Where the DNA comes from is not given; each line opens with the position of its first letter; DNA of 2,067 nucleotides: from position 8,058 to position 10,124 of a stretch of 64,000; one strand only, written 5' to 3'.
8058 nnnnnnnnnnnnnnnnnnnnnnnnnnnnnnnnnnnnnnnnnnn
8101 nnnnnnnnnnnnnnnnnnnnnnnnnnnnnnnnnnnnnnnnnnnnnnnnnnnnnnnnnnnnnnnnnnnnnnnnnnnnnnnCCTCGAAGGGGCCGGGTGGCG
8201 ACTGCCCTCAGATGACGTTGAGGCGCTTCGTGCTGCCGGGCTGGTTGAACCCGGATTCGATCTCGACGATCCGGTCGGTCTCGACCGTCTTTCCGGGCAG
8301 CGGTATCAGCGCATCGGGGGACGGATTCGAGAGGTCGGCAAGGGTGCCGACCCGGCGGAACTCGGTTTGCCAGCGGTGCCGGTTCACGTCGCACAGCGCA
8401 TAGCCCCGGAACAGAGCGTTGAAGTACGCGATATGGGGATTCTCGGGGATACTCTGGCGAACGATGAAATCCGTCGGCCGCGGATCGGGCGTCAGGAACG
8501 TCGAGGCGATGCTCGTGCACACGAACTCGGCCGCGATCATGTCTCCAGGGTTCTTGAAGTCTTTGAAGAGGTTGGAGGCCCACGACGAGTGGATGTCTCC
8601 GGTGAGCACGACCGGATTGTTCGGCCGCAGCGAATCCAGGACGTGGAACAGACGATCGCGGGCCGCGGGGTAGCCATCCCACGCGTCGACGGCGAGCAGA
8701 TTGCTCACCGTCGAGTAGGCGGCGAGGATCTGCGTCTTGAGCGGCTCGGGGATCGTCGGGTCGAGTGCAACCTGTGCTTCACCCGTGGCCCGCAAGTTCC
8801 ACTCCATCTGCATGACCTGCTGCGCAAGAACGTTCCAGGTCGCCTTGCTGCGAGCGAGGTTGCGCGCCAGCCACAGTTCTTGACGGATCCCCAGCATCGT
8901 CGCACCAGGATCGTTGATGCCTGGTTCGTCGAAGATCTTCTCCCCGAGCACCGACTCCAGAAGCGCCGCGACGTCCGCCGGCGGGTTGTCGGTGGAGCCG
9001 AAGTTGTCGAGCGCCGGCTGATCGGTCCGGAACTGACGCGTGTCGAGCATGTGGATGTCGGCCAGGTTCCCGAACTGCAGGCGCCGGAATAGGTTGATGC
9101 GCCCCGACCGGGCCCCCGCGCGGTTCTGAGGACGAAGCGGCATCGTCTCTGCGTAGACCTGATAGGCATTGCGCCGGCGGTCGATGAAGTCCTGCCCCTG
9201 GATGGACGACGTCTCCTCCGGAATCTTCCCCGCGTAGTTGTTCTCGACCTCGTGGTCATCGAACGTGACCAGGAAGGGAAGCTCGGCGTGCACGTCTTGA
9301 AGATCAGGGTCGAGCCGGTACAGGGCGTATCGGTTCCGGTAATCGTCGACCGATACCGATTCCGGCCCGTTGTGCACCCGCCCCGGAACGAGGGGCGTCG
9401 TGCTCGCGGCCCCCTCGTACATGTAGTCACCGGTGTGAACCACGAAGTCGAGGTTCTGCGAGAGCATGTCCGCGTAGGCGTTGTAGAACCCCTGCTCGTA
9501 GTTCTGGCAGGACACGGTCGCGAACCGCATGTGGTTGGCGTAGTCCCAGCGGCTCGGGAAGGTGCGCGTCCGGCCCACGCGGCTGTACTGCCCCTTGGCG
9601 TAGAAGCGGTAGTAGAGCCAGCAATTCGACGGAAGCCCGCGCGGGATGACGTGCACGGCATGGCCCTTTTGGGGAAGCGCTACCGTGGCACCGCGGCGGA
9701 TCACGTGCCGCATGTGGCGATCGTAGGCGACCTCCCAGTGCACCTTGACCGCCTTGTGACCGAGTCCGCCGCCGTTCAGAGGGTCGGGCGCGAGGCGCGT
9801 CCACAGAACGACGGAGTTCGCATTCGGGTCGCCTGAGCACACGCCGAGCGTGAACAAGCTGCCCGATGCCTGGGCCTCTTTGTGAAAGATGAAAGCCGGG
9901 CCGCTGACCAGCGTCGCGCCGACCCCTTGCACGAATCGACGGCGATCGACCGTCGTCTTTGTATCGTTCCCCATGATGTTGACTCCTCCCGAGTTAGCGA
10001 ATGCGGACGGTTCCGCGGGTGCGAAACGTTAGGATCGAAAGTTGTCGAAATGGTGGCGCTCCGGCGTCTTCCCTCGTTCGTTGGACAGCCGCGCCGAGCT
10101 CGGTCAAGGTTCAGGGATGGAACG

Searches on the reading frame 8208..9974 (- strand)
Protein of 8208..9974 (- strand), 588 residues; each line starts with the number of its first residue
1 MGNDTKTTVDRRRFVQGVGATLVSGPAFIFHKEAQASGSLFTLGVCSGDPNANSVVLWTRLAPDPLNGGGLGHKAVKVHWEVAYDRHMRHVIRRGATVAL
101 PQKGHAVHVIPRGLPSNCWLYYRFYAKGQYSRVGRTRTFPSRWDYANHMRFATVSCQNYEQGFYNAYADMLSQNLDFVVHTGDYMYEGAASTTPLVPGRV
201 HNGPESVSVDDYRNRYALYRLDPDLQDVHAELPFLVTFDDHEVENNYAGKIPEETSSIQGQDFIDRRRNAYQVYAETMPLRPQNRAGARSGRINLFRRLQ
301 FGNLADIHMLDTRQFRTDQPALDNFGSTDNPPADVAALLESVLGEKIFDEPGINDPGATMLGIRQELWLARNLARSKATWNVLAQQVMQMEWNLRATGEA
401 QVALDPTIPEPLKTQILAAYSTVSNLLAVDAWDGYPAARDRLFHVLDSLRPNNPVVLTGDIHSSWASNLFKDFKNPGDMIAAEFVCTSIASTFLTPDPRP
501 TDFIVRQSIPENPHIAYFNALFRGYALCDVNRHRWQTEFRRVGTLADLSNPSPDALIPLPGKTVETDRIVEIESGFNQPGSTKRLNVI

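Call 77: search_protein_families(library=pfam, proteins=[window:8208-9974:-], max_evalue=0.001)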
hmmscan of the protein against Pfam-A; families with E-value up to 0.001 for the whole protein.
window:8208-9974:- (588 aa): 2 families
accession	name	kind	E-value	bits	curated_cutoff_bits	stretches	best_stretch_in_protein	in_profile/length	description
PF09423.15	PhoD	-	6e-101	338.4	27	1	151-539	1-343/343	PhoD-like phosphatase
PF16655.11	PhoD_N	-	2.2e-27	95.9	30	1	43-138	1-90/90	PhoD-like phosphatase, N-terminal domain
